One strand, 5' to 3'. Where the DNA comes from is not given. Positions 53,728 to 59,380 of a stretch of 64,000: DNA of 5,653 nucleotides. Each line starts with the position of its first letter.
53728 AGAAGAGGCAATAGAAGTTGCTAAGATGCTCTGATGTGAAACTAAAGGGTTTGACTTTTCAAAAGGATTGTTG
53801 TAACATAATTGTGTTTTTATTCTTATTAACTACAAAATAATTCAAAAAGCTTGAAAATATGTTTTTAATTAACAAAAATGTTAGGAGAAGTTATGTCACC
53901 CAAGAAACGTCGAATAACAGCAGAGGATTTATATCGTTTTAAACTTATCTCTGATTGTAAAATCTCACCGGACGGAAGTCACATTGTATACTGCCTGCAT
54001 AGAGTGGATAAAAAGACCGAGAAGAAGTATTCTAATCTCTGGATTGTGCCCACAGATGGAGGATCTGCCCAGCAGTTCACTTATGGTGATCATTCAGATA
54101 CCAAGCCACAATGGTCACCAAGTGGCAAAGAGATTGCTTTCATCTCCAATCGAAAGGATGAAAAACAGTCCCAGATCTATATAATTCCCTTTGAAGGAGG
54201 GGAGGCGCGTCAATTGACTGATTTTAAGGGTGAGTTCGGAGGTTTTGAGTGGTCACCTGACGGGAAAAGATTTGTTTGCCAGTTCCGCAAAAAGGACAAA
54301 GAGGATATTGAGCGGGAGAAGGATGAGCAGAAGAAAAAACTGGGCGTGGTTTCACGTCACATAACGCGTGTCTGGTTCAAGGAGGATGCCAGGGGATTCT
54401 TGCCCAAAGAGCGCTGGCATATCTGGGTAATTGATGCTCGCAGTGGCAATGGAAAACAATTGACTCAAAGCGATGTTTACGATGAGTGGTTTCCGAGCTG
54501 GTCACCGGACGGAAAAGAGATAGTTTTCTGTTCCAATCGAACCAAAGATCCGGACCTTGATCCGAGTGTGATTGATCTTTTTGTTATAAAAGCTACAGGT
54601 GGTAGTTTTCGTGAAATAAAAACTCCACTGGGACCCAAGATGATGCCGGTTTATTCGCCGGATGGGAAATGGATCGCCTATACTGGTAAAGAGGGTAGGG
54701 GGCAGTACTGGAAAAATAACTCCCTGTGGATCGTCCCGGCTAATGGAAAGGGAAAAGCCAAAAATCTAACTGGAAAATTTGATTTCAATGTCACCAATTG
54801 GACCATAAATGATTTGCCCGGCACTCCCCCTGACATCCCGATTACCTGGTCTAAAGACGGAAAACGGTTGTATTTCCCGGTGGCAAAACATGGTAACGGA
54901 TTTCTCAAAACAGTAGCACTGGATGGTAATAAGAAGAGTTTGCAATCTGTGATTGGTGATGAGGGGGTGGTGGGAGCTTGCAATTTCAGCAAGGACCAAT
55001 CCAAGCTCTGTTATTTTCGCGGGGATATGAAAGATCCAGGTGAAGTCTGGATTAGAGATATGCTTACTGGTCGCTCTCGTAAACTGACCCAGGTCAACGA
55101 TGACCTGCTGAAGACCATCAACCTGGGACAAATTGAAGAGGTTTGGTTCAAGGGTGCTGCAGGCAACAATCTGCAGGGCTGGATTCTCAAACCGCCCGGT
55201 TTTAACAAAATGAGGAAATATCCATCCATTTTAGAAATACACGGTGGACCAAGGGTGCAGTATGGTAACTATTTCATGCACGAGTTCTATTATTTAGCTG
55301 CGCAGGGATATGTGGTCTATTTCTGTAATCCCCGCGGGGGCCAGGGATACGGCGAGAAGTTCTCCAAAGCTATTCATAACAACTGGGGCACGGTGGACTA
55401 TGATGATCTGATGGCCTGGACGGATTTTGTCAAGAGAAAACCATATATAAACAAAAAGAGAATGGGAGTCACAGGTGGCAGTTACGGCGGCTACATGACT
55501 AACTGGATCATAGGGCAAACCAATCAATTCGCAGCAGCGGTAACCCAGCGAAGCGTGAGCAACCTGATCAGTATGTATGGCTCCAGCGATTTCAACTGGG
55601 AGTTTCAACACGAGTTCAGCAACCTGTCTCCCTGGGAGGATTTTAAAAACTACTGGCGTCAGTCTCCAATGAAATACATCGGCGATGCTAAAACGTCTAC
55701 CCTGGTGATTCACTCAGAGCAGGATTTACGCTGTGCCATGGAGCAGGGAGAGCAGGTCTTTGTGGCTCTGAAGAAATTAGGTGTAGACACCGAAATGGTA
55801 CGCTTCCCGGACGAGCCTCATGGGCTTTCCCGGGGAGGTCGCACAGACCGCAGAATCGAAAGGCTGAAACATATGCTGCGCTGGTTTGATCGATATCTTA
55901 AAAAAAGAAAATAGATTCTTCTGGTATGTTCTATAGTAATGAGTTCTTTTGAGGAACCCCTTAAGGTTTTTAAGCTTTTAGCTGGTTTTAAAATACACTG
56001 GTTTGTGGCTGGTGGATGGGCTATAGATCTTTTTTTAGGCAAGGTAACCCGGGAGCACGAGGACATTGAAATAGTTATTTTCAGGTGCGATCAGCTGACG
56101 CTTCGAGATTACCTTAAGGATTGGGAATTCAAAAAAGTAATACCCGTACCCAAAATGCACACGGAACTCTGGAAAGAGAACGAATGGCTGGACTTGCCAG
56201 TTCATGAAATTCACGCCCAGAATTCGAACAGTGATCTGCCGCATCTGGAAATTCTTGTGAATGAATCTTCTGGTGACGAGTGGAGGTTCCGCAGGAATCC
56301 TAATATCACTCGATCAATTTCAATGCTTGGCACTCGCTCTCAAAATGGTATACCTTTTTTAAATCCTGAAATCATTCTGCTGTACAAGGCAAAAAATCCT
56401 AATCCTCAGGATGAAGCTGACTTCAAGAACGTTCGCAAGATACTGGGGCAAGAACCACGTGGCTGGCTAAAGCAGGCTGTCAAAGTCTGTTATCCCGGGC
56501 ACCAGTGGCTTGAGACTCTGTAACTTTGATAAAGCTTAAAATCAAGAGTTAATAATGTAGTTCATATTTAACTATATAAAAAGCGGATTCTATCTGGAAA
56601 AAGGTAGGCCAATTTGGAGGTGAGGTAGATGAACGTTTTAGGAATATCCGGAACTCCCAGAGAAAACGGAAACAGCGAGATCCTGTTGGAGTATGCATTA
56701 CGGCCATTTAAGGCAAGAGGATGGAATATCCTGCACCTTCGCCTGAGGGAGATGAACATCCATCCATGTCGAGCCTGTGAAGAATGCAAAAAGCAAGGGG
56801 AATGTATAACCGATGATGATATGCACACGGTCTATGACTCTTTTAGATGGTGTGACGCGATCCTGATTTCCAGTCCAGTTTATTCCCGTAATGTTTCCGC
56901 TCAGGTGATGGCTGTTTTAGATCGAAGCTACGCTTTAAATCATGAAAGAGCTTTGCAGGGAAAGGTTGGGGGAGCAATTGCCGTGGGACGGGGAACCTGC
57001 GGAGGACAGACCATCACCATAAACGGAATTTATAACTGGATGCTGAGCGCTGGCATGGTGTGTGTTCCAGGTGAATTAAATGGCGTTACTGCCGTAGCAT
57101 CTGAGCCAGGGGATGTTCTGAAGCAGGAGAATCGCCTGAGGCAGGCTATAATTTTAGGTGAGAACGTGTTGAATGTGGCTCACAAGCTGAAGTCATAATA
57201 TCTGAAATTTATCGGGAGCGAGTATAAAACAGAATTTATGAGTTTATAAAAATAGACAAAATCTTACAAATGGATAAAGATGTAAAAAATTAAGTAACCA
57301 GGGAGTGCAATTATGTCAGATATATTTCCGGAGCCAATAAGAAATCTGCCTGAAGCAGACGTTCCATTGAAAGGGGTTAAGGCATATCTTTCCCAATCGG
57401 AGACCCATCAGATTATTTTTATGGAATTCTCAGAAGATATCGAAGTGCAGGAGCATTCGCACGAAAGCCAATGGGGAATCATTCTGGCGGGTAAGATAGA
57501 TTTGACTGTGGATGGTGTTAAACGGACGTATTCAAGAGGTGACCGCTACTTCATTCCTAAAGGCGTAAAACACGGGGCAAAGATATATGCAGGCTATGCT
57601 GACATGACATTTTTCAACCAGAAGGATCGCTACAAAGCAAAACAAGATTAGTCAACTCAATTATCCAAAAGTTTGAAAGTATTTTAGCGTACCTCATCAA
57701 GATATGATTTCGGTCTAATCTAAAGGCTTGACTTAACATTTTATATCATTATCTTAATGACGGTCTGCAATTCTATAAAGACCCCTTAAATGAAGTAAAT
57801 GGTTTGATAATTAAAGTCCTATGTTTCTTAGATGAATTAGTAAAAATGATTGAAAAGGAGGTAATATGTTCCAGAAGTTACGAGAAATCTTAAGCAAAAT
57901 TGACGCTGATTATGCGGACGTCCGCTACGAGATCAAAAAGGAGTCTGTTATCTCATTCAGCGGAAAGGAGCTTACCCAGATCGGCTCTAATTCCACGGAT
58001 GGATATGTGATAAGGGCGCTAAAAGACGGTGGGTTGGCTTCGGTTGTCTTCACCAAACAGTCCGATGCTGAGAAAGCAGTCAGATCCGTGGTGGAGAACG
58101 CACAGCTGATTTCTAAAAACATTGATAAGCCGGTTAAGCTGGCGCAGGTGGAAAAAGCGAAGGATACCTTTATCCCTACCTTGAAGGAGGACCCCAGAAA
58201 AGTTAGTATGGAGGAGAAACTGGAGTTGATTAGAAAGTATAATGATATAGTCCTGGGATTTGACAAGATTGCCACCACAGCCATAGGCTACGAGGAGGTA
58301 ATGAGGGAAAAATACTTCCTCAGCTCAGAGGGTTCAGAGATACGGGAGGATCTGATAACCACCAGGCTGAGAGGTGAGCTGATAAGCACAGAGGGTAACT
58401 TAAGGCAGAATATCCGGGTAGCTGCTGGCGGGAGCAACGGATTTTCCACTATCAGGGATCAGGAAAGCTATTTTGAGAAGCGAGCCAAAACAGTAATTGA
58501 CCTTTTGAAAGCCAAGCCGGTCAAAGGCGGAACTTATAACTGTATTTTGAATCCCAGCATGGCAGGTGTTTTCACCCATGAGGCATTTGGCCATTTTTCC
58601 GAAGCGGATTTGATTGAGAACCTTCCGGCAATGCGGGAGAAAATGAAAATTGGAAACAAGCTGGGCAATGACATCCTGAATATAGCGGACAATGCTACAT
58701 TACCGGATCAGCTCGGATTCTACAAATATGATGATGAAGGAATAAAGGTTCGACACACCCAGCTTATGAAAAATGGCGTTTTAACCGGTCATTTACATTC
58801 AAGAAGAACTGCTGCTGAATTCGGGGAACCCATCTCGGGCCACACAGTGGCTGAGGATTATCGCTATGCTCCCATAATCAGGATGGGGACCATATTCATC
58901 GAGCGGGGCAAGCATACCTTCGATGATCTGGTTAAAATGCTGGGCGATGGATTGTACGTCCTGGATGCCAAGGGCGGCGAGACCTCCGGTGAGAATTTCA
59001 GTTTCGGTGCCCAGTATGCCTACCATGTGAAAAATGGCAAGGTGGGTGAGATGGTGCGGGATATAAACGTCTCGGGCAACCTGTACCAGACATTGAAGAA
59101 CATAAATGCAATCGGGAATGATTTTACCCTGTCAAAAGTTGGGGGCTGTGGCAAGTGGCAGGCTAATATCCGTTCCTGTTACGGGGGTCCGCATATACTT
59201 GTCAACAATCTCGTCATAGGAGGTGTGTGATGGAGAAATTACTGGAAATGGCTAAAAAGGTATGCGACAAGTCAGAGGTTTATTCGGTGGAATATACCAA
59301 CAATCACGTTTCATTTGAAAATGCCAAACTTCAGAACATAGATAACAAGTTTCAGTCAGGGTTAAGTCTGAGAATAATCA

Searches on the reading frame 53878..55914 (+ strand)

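Call 18: search_protein_families(library=pfam, proteins=[window:53878-55914:+], max_evalue=0.001)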
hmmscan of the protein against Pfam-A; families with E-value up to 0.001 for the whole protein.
window:53878-55914:+ (678 aa): 8 families
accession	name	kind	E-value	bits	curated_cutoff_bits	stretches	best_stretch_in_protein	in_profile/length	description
PF00326.27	Peptidase_S9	-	4.6e-56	190.1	22.6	1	465-676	2-212/213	Prolyl oligopeptidase family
PF07676.18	PD40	-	2.6e-28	97.8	20.9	3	205-227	13-36/38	WD40-like Beta Propeller Repeat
PF00930.27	DPPIV_N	-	2.2e-10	40.2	22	1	44-139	258-350/354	Dipeptidyl peptidase IV (DPP IV) N-terminal region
PF25174.1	Beta-prop_THOC3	-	4e-07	29.8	305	1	70-163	87-175/272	THOC3 beta-propeller domain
PF05448.18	AXE1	-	4.5e-06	26.1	21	1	418-542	55-191/321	Acetyl xylan esterase (AXE1)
PF20434.5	BD-FAE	-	3.8e-05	23.7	26.8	1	444-627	9-211/215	BD-FAE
PF01738.24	DLH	-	5.2e-05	23.4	21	1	508-672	78-215/217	Dienelactone hydrolase family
PF11144.14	DUF2920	-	0.00028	20.6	24.7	0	501-559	159-218/400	Protein of unknown function (DUF2920)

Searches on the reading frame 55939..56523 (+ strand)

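Call 18: search_protein_families(library=pfam, proteins=[window:55939-56523:+], max_evalue=0.001)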
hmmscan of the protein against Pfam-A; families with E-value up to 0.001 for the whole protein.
window:55939-56523:+ (194 aa): 1 family
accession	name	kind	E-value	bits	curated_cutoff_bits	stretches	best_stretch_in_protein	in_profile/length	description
PF10706.15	Aminoglyc_resit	-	1.1e-09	39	21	1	9-76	4-71/149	Aminoglycoside-2''-adenylyltransferase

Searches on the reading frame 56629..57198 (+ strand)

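Call 18: search_protein_families(library=pfam, proteins=[window:56629-57198:+], max_evalue=0.001)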
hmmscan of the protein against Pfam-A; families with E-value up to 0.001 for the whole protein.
window:56629-57198:+ (189 aa): 2 families
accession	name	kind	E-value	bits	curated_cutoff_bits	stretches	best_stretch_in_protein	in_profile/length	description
PF03358.20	FMN_red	-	4.9e-27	94.8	24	1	1-149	1-144/152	NADPH-dependent FMN reductase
PF02525.22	Flavodoxin_2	-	3e-06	27.5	27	1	1-100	1-103/198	Flavodoxin-like fold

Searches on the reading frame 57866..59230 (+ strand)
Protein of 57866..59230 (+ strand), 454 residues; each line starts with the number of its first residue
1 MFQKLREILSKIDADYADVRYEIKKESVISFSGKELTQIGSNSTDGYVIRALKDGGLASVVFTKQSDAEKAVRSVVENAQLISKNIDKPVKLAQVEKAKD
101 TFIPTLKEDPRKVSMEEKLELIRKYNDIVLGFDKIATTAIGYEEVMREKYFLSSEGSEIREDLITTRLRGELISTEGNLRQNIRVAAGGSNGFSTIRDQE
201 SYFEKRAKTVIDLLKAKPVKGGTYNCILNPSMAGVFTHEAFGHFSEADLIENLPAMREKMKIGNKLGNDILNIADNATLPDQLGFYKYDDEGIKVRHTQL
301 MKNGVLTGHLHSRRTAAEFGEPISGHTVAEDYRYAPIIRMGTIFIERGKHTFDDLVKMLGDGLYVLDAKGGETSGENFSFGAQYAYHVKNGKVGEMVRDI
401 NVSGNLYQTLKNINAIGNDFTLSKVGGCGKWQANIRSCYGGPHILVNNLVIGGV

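Call 18: search_protein_families(library=pfam, proteins=[window:57866-59230:+], max_evalue=0.001)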
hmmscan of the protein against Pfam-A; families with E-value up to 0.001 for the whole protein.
window:57866-59230:+ (454 aa): 3 families
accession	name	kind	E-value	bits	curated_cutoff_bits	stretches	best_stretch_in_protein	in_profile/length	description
PF19289.4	PmbA_TldD_3rd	-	1.9e-55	187.9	22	1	222-453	2-220/220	PmbA/TldA metallopeptidase C-terminal domain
PF01523.21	PmbA_TldD_1st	-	2.6e-09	37.6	20.9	1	17-79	1-65/65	PmbA/TldA metallopeptidase domain 1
PF19290.4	PmbA_TldD_2nd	-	2.4e-08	34.8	20.9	1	109-214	2-105/109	PmbA/TldA metallopeptidase central domain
